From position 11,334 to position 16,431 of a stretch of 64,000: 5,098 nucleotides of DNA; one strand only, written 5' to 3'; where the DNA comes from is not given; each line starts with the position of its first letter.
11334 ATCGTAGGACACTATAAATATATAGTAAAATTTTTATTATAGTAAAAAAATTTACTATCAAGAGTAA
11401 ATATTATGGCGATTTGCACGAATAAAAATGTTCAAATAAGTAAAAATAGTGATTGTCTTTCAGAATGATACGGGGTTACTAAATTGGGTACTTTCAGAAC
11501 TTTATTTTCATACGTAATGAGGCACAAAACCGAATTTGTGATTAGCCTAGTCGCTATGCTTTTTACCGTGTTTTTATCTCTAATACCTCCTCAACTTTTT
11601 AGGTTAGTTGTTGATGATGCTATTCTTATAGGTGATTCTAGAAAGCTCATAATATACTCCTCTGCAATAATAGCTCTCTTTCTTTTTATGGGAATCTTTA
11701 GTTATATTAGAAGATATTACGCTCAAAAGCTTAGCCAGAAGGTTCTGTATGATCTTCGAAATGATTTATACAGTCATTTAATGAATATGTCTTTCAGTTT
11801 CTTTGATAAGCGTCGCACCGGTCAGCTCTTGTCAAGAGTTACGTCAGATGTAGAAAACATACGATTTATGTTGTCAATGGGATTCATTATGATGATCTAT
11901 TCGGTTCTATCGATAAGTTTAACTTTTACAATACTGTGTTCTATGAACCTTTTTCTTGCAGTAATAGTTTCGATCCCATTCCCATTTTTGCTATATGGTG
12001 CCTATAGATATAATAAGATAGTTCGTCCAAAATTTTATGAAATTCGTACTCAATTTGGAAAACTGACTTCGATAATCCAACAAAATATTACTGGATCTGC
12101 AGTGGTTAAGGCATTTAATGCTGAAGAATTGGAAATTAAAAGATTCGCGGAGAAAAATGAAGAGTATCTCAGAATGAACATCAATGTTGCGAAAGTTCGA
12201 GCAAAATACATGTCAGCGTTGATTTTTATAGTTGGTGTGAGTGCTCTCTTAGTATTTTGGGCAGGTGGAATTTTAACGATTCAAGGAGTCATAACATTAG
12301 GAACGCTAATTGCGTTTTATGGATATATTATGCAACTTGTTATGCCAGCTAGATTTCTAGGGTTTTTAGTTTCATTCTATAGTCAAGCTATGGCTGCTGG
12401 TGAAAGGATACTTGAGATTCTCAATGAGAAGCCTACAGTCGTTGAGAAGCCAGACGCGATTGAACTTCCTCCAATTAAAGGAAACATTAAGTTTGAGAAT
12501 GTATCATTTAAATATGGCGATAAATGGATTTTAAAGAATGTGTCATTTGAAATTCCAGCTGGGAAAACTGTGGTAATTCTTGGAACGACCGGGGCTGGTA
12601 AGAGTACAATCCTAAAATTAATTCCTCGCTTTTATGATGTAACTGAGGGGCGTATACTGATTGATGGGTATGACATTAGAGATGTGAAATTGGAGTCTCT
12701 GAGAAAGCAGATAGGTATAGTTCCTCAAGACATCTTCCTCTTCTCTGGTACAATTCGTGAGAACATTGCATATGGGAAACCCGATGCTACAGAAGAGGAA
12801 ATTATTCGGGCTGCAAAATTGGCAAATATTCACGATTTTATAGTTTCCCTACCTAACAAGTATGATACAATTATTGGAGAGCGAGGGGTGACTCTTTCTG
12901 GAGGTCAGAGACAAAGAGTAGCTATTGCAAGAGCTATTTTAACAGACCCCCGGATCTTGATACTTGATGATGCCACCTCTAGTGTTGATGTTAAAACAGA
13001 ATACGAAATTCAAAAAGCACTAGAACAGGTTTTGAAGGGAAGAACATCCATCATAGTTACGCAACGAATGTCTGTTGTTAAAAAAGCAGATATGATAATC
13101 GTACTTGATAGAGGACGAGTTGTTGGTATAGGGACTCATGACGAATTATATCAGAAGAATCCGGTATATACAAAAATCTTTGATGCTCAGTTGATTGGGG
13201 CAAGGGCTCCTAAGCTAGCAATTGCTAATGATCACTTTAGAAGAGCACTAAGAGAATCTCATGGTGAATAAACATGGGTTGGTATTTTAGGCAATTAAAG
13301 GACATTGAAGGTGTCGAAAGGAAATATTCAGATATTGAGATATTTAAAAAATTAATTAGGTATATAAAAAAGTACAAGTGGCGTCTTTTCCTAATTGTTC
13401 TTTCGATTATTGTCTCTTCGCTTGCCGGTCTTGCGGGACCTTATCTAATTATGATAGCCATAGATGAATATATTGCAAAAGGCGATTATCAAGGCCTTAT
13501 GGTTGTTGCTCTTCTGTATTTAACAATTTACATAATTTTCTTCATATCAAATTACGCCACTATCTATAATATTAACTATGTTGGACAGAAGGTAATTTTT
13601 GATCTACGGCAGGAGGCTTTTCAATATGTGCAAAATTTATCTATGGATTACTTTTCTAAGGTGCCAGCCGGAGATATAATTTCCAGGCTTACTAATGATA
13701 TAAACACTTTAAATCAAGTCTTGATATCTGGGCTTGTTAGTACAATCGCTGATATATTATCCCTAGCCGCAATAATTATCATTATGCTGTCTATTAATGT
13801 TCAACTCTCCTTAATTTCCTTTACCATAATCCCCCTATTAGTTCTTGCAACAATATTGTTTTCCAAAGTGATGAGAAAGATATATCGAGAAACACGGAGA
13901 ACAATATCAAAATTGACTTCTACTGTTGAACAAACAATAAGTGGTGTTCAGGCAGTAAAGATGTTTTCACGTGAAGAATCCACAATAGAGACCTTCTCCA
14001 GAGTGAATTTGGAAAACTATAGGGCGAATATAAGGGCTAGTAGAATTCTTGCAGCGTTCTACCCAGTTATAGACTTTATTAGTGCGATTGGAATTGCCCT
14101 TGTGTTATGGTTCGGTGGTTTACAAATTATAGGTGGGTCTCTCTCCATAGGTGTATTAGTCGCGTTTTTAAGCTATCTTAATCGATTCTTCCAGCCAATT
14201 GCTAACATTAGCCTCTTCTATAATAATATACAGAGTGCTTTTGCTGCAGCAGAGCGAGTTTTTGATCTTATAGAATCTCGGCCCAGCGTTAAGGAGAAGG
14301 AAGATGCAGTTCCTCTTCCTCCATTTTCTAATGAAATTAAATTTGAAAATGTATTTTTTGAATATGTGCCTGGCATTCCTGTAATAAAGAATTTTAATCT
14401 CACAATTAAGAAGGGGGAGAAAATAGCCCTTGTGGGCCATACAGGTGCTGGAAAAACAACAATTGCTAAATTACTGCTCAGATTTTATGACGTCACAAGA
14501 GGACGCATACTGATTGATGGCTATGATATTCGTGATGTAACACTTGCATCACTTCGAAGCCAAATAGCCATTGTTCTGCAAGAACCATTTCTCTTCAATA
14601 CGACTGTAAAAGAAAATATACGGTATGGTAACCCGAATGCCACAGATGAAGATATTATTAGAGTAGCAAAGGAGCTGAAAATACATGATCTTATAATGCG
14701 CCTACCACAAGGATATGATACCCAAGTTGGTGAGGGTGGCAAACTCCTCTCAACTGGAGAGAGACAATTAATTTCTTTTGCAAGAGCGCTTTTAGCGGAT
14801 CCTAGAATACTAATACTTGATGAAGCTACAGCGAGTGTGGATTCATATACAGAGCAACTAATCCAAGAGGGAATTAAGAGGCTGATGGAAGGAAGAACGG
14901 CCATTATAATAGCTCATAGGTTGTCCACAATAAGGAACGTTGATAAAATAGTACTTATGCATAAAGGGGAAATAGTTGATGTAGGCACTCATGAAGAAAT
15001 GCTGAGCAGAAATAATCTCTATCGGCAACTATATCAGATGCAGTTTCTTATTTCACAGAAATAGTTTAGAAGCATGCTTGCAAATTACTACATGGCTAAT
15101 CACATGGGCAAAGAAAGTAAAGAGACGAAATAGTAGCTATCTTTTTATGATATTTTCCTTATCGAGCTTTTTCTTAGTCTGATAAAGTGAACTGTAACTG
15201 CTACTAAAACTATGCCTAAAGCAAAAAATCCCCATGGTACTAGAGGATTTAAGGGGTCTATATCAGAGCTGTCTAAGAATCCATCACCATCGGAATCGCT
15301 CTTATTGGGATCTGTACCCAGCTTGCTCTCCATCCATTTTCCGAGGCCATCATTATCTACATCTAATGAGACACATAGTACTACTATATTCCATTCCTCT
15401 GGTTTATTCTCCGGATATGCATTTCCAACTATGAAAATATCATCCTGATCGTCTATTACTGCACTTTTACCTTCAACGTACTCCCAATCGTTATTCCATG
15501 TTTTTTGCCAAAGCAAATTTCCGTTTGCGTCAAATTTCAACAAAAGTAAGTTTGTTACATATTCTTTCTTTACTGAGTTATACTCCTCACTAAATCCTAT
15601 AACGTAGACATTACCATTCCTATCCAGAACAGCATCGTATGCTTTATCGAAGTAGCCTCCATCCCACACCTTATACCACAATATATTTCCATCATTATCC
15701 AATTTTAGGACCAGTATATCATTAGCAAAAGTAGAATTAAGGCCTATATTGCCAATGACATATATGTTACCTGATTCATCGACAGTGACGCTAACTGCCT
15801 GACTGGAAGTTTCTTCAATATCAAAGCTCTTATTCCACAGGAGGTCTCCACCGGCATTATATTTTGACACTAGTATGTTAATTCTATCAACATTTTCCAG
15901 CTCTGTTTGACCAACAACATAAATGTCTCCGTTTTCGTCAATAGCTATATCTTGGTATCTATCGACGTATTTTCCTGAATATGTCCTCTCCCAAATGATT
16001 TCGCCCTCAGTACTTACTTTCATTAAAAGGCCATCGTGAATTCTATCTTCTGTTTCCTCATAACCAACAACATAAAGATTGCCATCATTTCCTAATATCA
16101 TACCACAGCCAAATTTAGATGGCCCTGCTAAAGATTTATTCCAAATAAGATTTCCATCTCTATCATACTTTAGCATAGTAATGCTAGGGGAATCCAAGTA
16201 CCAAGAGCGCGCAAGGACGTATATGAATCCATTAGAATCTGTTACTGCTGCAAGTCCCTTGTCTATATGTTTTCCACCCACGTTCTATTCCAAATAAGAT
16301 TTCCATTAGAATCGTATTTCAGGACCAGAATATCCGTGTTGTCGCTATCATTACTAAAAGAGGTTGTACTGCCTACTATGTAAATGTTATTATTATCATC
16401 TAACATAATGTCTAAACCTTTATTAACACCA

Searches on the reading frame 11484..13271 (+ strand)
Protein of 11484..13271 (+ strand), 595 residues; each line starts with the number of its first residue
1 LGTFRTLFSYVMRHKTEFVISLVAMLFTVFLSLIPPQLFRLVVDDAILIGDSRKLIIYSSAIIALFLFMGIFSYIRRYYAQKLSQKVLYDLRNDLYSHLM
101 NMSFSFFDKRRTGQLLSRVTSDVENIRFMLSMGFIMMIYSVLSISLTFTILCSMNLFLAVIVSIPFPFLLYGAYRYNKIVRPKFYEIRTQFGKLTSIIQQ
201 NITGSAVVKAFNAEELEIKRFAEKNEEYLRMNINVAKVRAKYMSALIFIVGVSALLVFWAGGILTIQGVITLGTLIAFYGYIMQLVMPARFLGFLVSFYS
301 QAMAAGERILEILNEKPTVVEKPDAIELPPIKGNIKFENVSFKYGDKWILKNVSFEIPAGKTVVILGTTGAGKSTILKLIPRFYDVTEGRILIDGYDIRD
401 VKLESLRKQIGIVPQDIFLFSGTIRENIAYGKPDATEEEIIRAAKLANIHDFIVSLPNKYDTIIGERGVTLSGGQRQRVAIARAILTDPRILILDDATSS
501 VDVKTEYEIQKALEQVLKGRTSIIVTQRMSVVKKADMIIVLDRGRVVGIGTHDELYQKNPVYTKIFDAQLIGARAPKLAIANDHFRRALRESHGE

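Call 47: search_protein_families(library=pfam, proteins=[window:11484-13271:+], max_evalue=0.00001)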
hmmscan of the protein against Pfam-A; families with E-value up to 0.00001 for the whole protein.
window:11484-13271:+ (595 aa): 2 families
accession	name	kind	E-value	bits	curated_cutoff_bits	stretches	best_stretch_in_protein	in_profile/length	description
PF00664.28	ABC_membrane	-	7.5e-50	170.6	28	1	19-288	2-273/274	ABC transporter transmembrane region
PF00005.33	ABC_tran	-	5.5e-36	124.6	25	1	350-499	1-137/137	ABC transporter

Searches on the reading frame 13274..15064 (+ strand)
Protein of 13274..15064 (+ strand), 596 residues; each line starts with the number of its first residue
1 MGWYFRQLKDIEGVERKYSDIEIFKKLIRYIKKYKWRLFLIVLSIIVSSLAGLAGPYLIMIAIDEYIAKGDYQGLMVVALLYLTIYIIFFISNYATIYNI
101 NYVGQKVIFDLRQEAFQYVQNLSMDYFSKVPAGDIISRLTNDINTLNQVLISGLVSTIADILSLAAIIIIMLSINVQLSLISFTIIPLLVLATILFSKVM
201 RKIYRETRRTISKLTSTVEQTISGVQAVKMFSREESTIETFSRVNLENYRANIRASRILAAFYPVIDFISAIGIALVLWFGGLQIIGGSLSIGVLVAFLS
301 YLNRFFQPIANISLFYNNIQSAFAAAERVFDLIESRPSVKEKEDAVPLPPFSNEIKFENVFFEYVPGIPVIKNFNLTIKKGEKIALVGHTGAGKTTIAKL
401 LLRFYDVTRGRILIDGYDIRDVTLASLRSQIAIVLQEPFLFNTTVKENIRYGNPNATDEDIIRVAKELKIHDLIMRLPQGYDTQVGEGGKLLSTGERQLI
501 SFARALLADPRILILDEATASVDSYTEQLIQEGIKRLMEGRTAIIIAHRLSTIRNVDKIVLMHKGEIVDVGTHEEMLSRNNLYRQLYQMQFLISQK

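Call 47: search_protein_families(library=pfam, proteins=[window:13274-15064:+], max_evalue=0.00001)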
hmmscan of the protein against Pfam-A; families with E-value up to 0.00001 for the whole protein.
window:13274-15064:+ (596 aa): 2 families
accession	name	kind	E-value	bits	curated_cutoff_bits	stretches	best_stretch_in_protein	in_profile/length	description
PF00664.28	ABC_membrane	-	7.1e-53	180.5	28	1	38-308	1-273/274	ABC transporter transmembrane region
PF00005.33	ABC_tran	-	7.1e-33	114.5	25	1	372-520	2-137/137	ABC transporter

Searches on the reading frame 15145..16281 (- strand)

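Call 47: search_protein_families(library=pfam, proteins=[window:15145-16281:-], max_evalue=0.00001)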
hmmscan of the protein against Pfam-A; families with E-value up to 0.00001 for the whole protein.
window:15145-16281:- (378 aa): 3 families
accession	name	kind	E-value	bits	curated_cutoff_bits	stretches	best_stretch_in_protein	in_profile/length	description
PF06739.17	SBBP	-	1.6e-12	47.6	20.5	0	107-126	13-32/38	Beta-propeller repeat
PF25293.1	Beta-prop_EMC1_N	-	9.4e-07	29.2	34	0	42-136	94-182/219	EMC1 N-terminal beta-propeller domain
PF13360.13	PQQ_2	-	2.2e-06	27.9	27.6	0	39-262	8-197/233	Outer membrane protein assembly factor BamB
